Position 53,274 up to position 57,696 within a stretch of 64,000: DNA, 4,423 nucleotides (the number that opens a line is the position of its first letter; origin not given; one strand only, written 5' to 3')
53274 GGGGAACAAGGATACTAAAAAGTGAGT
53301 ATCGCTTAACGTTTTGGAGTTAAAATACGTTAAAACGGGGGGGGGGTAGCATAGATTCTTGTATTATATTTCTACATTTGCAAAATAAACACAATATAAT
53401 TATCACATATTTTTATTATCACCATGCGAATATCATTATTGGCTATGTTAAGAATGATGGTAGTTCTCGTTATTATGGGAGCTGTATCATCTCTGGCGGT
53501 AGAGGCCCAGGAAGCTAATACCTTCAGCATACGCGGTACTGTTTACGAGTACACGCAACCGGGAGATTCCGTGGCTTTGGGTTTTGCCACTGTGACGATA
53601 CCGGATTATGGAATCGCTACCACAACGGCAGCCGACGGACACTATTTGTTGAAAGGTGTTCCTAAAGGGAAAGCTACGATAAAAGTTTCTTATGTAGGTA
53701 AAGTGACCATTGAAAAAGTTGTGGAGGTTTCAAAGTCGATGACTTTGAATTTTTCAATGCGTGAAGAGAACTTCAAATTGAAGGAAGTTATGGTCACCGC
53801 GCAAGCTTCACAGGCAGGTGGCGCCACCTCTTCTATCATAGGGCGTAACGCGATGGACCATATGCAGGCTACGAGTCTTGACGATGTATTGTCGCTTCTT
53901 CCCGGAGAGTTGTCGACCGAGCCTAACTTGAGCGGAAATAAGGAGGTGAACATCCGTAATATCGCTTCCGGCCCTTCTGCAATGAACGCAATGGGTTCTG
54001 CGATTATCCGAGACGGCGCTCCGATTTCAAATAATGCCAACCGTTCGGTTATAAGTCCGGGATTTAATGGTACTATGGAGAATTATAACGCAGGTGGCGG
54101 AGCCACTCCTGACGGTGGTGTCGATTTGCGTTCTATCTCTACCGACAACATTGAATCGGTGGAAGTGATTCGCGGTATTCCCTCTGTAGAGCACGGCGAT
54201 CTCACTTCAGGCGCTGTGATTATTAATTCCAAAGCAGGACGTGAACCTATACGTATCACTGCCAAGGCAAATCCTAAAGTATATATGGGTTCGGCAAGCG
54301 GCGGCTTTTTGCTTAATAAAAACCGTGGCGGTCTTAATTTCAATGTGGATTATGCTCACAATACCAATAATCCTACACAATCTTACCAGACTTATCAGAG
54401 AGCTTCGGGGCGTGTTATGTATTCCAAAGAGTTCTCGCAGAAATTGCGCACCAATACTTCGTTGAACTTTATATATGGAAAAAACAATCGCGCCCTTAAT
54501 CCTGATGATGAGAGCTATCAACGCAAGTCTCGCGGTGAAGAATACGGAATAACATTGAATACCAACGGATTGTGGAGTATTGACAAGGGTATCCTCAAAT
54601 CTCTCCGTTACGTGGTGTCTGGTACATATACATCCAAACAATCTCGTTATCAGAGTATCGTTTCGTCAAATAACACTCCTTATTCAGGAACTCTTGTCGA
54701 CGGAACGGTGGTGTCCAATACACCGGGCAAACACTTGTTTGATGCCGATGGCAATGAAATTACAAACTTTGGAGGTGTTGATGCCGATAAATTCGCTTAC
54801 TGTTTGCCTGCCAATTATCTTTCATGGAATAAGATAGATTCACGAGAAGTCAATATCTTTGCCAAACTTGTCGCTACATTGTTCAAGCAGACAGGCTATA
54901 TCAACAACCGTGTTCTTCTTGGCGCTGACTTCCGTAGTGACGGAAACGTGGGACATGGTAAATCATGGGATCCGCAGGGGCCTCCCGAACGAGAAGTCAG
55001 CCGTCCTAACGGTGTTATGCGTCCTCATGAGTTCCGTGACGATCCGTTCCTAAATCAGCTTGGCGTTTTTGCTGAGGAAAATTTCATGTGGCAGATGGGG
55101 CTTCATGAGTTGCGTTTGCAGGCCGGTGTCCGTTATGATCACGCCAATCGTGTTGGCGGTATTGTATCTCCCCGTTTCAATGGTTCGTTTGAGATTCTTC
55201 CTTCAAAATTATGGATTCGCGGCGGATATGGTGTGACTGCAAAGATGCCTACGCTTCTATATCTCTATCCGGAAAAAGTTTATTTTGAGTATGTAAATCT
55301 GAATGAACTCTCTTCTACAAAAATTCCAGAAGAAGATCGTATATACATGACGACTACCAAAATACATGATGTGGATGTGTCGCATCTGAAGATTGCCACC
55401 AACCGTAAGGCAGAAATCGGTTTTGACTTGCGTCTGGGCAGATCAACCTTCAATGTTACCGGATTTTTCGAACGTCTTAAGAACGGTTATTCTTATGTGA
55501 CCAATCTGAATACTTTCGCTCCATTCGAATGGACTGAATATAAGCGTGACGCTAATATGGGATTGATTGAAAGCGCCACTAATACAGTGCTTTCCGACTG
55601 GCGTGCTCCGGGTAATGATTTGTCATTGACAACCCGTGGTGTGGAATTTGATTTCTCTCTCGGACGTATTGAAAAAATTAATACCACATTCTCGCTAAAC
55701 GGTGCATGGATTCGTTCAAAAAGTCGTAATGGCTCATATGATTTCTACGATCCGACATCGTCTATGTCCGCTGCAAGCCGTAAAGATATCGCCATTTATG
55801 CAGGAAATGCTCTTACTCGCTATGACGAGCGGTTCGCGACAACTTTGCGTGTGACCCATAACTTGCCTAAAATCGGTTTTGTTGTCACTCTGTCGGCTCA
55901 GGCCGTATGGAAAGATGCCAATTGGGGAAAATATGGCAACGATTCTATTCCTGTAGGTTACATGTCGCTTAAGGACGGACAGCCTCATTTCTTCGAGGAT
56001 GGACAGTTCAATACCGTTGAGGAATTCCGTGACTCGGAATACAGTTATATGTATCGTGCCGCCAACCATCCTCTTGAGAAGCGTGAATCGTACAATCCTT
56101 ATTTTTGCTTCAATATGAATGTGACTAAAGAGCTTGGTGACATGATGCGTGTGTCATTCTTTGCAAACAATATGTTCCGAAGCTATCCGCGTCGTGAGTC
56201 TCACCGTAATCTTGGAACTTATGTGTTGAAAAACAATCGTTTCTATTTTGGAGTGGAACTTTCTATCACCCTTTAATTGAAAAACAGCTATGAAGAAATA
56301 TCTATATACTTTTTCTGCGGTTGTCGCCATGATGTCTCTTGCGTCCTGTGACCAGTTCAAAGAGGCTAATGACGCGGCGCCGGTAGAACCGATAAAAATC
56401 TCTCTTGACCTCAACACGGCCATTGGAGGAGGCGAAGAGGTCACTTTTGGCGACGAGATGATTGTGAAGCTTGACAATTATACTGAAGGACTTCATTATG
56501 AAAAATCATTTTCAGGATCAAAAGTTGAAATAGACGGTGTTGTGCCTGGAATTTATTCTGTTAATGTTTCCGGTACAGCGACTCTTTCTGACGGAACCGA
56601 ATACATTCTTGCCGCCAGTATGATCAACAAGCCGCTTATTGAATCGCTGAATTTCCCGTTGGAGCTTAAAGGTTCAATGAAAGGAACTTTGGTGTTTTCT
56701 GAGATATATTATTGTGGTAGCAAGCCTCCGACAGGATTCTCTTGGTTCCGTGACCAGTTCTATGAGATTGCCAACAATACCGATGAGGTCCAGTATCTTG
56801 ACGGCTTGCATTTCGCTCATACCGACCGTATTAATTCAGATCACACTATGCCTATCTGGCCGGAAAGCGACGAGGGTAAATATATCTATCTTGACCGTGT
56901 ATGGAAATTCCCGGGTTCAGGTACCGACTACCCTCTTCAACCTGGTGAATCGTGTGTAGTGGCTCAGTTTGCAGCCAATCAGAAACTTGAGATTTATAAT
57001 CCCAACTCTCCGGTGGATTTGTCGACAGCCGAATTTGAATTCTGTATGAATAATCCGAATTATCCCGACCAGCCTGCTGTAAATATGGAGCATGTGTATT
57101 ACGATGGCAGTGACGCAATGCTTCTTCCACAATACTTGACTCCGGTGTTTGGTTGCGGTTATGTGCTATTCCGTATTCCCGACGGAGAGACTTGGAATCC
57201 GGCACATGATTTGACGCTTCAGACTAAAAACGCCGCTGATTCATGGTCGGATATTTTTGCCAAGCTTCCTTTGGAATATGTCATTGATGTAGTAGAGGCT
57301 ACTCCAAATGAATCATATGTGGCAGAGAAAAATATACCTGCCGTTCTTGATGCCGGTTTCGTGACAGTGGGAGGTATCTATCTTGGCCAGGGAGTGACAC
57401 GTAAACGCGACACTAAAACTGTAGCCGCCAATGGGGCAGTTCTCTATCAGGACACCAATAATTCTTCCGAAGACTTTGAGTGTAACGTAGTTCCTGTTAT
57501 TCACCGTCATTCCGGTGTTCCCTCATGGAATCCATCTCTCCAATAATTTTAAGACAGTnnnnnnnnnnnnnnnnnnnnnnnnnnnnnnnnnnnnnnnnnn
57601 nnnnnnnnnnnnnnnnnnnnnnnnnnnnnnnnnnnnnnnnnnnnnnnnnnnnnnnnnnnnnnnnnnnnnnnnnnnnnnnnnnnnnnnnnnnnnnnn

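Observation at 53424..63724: Candidate new system: TBDT, DUF4876 lipoprotein, second beta-barrel and two gingipain-like/HEAT proteases in one operon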

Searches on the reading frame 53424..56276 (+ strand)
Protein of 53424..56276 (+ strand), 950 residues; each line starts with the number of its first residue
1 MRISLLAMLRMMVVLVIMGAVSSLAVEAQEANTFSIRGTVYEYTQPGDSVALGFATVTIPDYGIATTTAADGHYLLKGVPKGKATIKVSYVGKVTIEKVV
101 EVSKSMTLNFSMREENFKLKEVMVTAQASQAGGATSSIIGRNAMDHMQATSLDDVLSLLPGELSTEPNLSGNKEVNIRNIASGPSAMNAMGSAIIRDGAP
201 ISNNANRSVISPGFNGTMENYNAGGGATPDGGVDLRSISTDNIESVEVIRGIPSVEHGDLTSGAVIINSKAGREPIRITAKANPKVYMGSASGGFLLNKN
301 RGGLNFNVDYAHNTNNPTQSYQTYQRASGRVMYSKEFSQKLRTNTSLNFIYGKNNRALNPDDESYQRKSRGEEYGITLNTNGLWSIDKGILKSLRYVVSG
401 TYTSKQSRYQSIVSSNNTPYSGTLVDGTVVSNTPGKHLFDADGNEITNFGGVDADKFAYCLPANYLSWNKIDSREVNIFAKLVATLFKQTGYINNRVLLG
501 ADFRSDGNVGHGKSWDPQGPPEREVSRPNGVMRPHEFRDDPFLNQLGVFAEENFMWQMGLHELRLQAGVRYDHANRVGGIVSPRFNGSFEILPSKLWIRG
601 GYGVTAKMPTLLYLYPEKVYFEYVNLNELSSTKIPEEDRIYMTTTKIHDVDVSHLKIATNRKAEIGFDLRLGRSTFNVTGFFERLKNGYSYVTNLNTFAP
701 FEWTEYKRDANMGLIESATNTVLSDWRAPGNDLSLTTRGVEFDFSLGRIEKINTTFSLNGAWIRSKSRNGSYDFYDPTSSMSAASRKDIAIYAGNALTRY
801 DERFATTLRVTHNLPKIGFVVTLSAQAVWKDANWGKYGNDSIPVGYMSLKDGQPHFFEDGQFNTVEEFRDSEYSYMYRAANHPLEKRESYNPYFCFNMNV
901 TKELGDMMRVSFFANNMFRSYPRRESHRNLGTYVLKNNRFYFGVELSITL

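Call 3: search_protein_families(library=pfam, proteins=[window:53424-56276:+], max_evalue=0.01)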
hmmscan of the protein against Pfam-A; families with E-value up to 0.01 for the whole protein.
window:53424-56276:+ (950 aa): 3 families
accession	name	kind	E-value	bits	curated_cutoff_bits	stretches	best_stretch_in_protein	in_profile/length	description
PF13715.12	CarbopepD_reg_2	-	1.2e-13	51.3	32.2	1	49-124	11-88/88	CarboxypepD_reg-like domain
PF07715.20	Plug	-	5e-10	40.3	23.9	1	134-265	7-107/107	TonB-dependent Receptor Plug Domain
PF13620.12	CarboxypepD_reg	-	7.2e-07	29.9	32.3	1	35-112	1-81/82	Carboxypeptidase regulatory-like domain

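Call 4: search_protein_families(library=ncbifam, proteins=[window:53424-56276:+], max_evalue=0.01)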
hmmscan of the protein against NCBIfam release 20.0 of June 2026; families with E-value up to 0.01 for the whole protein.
window:53424-56276:+ (950 aa): 4 families
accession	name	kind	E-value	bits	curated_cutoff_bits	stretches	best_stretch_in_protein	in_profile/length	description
TIGR01783.1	TonB-siderophor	subfamily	8.4e-06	24.7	223.5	1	137-291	7-125/649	TonB-dependent siderophore receptor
NF010010.0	PRK13483.1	equivalog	1.9e-05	22.8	927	1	544-611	370-433/660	ligand-gated channel protein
TIGR01779.1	TonB-B12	equivalog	0.0011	17.6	599.7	0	117-161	26-74/614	TonB-dependent vitamin B12 receptor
NF049947.1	TonB_dep_PCPU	exception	0.0059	14.8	800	0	233-312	127-206/685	TonB-dependent receptor, PCPU motif-type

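Call 41: search_solved_structures(query=window:53424-56276:+, max_evalue=0.01)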
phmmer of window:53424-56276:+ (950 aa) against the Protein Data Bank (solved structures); distinct sequences matched with E-value up to 0.01: 0.

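Call 87: search_protein_families(library=padloc, proteins=[window:53424-56276:+], max_evalue=0.01)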
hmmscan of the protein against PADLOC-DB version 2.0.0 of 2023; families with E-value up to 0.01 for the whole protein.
window:53424-56276:+ (950 aa): 0 families

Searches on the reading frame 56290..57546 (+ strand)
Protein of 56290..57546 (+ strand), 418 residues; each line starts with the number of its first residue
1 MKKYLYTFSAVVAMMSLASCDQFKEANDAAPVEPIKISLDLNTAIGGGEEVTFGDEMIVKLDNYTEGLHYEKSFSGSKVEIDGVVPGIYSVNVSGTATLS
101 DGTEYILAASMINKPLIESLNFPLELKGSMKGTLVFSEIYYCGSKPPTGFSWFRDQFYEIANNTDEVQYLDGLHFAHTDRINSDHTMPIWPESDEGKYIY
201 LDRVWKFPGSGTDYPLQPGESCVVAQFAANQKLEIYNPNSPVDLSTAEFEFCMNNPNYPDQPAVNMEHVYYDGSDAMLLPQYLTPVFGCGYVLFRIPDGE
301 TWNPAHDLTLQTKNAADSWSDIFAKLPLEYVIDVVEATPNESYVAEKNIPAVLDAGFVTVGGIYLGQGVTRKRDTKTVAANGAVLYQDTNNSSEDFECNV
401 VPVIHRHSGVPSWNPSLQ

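Call 3: search_protein_families(library=pfam, proteins=[window:56290-57546:+], max_evalue=0.01)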
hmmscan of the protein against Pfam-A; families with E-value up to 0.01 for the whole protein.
window:56290-57546:+ (418 aa): 1 family
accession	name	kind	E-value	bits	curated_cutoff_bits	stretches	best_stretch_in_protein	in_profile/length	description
PF16215.11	DUF4876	-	1.3e-45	156.2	27.9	1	217-402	1-185/186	Protein of unknown function (DUF4876)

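Call 4: search_protein_families(library=ncbifam, proteins=[window:56290-57546:+], max_evalue=0.01)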
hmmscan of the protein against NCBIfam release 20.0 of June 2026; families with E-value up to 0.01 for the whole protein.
window:56290-57546:+ (418 aa): 1 family
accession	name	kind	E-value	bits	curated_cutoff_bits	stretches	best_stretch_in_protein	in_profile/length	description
NF050142.1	PG1828_fam_lipo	equivalog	0.00048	20.8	50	1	1-29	1-29/59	PG1828 family lipoprotein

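Call 42: search_solved_structures(query=window:56290-57546:+, max_evalue=1)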
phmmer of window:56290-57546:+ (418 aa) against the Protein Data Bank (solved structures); distinct sequences matched with E-value up to 1: 4.
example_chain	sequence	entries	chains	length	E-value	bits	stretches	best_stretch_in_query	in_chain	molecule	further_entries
4q1z_A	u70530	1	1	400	1.7e-121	409.2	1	30-416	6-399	Putative lipoprotein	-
4oi3_A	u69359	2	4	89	0.026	16.5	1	171-226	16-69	Nickel responsive protein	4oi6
4mem_A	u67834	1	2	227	0.05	15.6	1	201-281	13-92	Ubiquitin carboxyl-terminal hydrolase 11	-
1wrv_A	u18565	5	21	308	0.71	11.8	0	257-347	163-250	Branched-Chain Amino Acid Aminotransferase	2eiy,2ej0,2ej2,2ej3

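Call 87: search_protein_families(library=padloc, proteins=[window:56290-57546:+], max_evalue=0.01)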
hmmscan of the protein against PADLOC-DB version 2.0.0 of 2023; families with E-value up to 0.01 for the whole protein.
window:56290-57546:+ (418 aa): 0 families
